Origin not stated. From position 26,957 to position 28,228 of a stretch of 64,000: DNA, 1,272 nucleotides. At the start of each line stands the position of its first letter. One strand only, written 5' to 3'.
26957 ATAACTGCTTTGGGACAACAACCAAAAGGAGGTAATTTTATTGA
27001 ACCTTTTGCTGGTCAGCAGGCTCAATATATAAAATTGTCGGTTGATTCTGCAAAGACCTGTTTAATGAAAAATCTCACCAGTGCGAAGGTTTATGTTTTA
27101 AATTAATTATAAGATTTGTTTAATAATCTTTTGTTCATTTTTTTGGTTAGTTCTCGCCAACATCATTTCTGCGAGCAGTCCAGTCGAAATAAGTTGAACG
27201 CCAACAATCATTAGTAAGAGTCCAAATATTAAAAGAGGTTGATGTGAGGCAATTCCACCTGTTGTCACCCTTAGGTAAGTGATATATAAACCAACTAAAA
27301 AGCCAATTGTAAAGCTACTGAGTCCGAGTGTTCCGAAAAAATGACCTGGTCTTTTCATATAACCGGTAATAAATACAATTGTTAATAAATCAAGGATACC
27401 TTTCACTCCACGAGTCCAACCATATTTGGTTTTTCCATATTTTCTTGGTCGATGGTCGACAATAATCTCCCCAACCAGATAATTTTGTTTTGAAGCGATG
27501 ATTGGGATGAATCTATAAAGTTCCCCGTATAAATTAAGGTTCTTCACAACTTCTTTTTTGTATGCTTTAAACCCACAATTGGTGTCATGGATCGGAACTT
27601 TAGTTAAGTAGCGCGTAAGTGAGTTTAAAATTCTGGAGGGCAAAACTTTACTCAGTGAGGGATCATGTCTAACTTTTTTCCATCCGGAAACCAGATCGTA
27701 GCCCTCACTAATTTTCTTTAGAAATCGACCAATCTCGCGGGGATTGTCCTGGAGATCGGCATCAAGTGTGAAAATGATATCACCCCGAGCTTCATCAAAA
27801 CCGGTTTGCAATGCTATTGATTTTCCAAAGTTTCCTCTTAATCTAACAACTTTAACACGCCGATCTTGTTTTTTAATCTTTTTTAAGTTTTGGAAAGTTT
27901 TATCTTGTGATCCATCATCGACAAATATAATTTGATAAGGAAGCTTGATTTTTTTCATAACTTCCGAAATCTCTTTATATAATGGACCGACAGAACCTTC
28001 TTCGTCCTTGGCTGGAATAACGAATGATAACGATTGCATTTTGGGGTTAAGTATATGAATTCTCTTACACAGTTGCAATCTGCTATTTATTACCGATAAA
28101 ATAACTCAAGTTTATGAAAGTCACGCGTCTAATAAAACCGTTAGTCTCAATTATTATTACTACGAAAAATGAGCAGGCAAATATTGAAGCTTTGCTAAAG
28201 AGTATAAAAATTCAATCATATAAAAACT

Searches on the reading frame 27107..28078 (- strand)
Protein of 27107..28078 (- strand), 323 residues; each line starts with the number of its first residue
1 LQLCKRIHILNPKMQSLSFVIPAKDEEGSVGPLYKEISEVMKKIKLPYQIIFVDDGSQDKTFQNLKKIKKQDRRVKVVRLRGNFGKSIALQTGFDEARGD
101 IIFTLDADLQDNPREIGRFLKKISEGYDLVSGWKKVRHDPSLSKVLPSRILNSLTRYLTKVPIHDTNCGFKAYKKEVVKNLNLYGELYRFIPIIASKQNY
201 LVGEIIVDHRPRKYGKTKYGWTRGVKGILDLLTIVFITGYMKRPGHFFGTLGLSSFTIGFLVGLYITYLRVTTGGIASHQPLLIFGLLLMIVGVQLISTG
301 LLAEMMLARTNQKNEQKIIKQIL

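Call 9: search_protein_families(library=pfam, proteins=[window:27107-28078:-], max_evalue=0.01)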
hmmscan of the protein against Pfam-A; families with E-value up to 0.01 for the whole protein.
window:27107-28078:- (323 aa): 4 families
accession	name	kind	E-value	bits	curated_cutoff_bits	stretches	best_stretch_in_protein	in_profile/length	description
PF00535.33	Glycos_transf_2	-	2.3e-30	106.2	23.3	1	18-180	1-166/168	Glycosyl transferase family 2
PF10111.15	Glyco_tranf_2_2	-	7.9e-06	26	27.3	1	47-116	29-99/276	Glycosyltransferase like family 2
PF13641.12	Glyco_tranf_2_3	-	0.0008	19.9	27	1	17-142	3-131/230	Glycosyltransferase like family 2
PF13506.12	Glyco_transf_21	-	0.00098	19.1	21.7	1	86-168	18-101/174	Glycosyl transferase family 21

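Call 94: search_protein_families(library=ncbifam, proteins=[window:27107-28078:-], max_evalue=0.00001)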
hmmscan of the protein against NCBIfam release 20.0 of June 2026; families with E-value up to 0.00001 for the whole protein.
window:27107-28078:- (323 aa): 15 families
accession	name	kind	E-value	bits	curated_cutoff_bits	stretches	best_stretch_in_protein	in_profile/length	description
NF007986.1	PRK10714.1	equivalog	1.9e-48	165.1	529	1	13-306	4-293/316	undecaprenyl-phosphate 4-deoxy-4-formamido-L-arabinose transferase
NF047588.1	GlcsyltransPgfSStrep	equivalog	4.3e-38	131.3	500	1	17-305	3-286/308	glycosyltransferase PgfS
TIGR04182.1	glyco_TIGR04182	equivalog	1.5e-24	86.9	325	1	19-313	4-289/293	S-layer glycoprotein N-glycosyltransferase AglJ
TIGR03937.1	PgaC_IcaA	equivalog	2e-15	56.7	422.3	1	12-109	42-136/407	poly-beta-1,6-N-acetyl-D-glucosamine synthase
NF058614.1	PPMAGASynPpgS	equivalog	3.8e-11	42.8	370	1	37-184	15-168/226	polyprenyl-phospho-N-acetylgalactosaminyl synthase PpgS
NF041391.1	DPhHxTase_Halo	equivalog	6.9e-11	41.5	375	1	25-220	5-193/213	dolichyl-phosphate hexose transferase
NF010496.0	PRK13915.1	equivalog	7.5e-11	41.6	262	1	13-112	29-130/307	glucosyl-3-phosphoglycerate synthase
NF047683.1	TeichurnBiosyTuaG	equivalog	3.1e-10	40.1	400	1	35-120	23-108/252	teichuronic acid biosynthesis protein TuaG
TIGR03965.1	mycofact_glyco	equivalog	3.9e-10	39.2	280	1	9-114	68-170/467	mycofactocin biosynthesis glycosyltransferase MftF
NF045692.1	OglycostaseCruG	equivalog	2.2e-09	36.7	600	1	13-131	39-161/386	2'-O-glycosyltransferase CruG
NF041875.1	EPS_EpsD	equivalog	4.9e-09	36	370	1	46-130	29-111/325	exopolysaccharide biosynthesis glycosyltransferase EpsD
NF050050.1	ProtGlycPglI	equivalog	1.5e-08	34.4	500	1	33-153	17-138/306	GalNAc(5)-diNAcBac-PP-undecaprenol beta-1,3-glucosyltransferase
TIGR04283.1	glyco_like_mftF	equivalog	6e-08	32.5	182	1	17-111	1-85/221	TIGR04283 family arsenosugar biosynthesis glycosyltransferase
NF007482.0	PRK10073.1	equivalog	5.6e-07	28.9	423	1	17-113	8-100/334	glycosyltransferase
TIGR03469.1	HpnB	hypoth_equivalog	1e-06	28.1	379.25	1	16-137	45-175/386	hopene-associated glycosyltransferase HpnB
